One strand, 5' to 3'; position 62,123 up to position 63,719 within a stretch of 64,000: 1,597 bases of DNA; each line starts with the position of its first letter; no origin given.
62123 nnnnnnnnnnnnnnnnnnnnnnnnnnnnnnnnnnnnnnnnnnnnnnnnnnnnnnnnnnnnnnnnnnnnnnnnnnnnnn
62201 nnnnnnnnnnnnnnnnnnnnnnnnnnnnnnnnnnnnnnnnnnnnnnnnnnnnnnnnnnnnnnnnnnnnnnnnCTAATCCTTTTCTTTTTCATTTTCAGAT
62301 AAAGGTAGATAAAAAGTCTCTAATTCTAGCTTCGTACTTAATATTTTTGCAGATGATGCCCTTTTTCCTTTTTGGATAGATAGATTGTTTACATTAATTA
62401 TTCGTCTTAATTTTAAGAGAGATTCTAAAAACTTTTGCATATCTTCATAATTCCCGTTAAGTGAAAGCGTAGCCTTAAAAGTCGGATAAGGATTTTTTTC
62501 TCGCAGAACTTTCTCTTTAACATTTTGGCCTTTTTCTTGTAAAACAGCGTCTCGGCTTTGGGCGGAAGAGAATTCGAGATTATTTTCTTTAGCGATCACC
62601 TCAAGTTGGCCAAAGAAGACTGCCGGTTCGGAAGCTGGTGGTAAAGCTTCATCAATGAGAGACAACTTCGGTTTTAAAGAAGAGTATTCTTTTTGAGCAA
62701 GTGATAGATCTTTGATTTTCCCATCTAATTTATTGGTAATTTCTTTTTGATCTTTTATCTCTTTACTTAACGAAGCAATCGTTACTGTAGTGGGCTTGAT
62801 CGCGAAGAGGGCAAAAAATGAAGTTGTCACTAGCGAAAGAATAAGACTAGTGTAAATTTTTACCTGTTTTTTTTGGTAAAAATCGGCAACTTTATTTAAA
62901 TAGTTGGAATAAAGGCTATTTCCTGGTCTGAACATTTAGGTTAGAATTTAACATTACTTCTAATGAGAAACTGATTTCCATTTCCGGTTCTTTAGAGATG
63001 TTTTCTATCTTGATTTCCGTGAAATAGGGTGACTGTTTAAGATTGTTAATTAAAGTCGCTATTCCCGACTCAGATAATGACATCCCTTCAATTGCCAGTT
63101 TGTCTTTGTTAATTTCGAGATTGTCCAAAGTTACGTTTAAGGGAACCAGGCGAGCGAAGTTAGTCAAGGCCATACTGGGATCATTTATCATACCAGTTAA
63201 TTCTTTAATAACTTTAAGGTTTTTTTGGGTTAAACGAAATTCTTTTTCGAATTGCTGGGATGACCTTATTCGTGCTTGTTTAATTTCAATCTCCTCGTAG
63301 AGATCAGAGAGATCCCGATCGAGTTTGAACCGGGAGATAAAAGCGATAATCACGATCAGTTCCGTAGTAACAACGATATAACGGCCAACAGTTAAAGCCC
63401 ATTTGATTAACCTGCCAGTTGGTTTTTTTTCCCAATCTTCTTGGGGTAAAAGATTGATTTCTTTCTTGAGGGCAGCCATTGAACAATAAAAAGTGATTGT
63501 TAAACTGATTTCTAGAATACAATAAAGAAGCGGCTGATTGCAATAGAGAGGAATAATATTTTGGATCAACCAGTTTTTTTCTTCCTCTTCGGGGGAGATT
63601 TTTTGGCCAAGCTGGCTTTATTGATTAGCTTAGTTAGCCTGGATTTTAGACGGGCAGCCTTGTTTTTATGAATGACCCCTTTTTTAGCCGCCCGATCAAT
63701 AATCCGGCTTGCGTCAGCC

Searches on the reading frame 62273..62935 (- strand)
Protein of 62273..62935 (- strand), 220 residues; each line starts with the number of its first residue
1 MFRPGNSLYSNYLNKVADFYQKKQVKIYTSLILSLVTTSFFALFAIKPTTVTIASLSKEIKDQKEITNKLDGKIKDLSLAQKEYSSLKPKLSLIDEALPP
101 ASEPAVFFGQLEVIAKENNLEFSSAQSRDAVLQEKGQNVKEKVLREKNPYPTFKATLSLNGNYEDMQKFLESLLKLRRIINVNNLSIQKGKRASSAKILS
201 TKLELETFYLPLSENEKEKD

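Call 10: search_protein_families(library=pfam, proteins=[window:62273-62935:-], max_evalue=0.001)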
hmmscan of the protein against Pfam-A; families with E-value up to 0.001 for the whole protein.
window:62273-62935:- (220 aa): 2 families
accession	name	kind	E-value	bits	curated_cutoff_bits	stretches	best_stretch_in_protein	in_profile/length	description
PF04350.18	PilO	-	6.7e-12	46.2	22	1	58-208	6-141/145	Pilus assembly protein, PilO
PF10741.14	T2SSM_b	-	1.9e-05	25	21.7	1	112-204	24-106/111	Type II secretion system (T2SS), protein M subtype b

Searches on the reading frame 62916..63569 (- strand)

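Call 10: search_protein_families(library=pfam, proteins=[window:62916-63569:-], max_evalue=0.001)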
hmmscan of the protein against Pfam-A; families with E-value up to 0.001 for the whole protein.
window:62916-63569:- (217 aa): 1 family
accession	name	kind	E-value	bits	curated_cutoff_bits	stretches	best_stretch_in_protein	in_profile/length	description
PF05137.18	PilN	-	4.2e-13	49.6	22.8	1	136-205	4-76/78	Fimbrial assembly protein (PilN)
